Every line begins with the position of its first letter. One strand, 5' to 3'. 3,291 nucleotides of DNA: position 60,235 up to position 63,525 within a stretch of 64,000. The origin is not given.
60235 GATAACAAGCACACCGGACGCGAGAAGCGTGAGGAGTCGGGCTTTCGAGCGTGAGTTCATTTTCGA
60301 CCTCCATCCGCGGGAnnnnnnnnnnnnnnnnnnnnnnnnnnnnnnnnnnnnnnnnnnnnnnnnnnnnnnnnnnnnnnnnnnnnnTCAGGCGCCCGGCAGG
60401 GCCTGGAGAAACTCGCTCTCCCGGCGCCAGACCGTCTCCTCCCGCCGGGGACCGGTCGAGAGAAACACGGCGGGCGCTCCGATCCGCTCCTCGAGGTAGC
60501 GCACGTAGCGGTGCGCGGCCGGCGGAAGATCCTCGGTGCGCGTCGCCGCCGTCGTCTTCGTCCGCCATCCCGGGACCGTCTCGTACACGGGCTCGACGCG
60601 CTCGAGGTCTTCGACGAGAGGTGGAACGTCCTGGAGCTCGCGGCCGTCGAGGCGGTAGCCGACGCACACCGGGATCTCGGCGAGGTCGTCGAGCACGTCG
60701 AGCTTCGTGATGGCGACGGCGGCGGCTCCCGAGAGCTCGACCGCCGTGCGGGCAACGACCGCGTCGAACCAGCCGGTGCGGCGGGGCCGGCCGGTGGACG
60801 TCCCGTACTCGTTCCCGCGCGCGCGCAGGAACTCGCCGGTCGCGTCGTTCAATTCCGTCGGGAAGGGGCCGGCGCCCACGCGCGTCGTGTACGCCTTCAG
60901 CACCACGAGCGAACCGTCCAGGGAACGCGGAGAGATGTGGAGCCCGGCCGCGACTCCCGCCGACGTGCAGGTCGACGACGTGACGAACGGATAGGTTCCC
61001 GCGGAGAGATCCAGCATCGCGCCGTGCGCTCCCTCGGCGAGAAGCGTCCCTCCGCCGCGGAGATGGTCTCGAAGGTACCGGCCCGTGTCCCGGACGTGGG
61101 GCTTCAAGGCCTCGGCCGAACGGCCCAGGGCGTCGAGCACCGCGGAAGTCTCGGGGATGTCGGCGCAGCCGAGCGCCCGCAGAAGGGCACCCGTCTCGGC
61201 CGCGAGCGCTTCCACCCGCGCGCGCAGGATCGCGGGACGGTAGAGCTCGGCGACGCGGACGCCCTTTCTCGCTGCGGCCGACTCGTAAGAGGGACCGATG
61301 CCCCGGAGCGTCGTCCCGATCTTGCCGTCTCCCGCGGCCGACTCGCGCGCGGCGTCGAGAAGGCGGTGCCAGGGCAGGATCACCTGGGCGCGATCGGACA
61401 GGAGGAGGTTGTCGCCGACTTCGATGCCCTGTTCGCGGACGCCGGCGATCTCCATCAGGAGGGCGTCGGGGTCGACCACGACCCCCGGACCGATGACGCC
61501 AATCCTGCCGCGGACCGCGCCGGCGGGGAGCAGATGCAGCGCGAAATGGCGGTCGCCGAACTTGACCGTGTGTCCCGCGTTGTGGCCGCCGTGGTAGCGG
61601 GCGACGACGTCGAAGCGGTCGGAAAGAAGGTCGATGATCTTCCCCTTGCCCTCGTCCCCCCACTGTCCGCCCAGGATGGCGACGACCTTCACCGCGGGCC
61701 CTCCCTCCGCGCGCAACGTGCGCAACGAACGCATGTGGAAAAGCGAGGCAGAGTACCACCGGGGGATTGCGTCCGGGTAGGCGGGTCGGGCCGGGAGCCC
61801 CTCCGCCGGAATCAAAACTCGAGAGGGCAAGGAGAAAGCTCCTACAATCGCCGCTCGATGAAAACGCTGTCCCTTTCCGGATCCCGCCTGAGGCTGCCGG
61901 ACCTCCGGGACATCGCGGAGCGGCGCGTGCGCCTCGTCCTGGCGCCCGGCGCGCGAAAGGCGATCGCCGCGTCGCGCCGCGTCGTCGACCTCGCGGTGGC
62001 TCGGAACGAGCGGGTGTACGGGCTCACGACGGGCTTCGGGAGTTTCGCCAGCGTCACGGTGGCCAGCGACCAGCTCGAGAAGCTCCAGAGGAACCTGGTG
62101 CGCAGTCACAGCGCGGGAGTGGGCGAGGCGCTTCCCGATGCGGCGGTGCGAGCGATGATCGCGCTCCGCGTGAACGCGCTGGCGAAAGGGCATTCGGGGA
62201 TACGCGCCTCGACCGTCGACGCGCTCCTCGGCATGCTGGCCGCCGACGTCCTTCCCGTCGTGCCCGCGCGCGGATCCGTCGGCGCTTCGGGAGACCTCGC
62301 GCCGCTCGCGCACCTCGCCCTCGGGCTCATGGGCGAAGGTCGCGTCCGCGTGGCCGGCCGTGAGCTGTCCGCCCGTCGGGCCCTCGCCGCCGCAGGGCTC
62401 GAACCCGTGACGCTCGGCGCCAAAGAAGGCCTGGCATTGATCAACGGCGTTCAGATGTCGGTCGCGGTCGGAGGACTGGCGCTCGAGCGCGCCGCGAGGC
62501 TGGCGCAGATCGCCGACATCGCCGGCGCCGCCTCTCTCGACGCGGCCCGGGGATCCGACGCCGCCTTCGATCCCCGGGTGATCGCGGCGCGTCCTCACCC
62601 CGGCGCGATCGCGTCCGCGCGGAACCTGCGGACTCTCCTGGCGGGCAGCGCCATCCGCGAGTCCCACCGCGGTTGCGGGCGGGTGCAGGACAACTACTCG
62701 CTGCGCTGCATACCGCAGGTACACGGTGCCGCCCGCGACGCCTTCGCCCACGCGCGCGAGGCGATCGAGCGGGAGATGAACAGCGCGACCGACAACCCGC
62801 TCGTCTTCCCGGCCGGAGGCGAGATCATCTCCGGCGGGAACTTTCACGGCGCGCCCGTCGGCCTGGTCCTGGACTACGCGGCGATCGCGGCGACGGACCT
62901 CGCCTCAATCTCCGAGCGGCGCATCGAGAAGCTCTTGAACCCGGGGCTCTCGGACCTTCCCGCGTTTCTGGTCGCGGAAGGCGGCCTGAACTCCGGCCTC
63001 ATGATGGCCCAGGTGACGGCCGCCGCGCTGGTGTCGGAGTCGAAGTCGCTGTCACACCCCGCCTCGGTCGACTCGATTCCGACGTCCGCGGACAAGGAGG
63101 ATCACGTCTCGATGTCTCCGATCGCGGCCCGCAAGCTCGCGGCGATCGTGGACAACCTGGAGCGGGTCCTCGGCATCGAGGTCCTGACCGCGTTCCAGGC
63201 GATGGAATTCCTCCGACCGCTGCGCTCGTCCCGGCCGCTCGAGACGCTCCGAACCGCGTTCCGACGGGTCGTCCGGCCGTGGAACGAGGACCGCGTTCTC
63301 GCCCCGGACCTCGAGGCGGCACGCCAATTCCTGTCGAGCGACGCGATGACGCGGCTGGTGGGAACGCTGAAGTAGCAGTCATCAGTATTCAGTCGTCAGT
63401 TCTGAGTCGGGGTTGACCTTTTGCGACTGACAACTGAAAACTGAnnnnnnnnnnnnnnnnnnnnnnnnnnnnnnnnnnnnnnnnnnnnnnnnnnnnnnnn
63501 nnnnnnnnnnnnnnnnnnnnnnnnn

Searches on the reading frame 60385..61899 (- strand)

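Call 37: search_protein_families(library=pfam, proteins=[window:60385-61899:-], max_evalue=0.01)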
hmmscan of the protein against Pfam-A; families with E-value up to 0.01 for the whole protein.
window:60385-61899:- (504 aa): 1 family
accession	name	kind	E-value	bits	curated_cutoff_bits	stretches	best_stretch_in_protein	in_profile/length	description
PF00709.27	Adenylsucc_synt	-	1.1e-154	515.6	27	1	74-490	1-416/416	Adenylosuccinate synthetase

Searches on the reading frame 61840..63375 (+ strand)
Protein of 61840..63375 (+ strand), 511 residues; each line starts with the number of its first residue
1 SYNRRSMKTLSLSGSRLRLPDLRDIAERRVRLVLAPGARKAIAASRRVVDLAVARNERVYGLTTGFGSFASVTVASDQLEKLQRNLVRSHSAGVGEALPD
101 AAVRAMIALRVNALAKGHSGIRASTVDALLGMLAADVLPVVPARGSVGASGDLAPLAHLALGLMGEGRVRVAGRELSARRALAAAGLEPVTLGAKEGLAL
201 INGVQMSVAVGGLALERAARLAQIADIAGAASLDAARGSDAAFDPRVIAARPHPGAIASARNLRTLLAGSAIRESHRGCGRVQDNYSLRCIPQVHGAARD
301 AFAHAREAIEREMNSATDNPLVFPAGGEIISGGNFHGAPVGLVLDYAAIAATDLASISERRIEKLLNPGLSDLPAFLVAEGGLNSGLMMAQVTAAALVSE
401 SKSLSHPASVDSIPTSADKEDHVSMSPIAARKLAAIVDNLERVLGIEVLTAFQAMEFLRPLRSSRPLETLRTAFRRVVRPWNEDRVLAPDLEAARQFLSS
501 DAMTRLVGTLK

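Call 37: search_protein_families(library=pfam, proteins=[window:61840-63375:+], max_evalue=0.01)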
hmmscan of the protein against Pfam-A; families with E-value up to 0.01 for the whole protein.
window:61840-63375:+ (511 aa): 1 family
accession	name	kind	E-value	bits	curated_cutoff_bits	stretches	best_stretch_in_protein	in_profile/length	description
PF00221.24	Lyase_aromatic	-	1.5e-189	631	27.3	1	17-475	1-465/466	Aromatic amino acid lyase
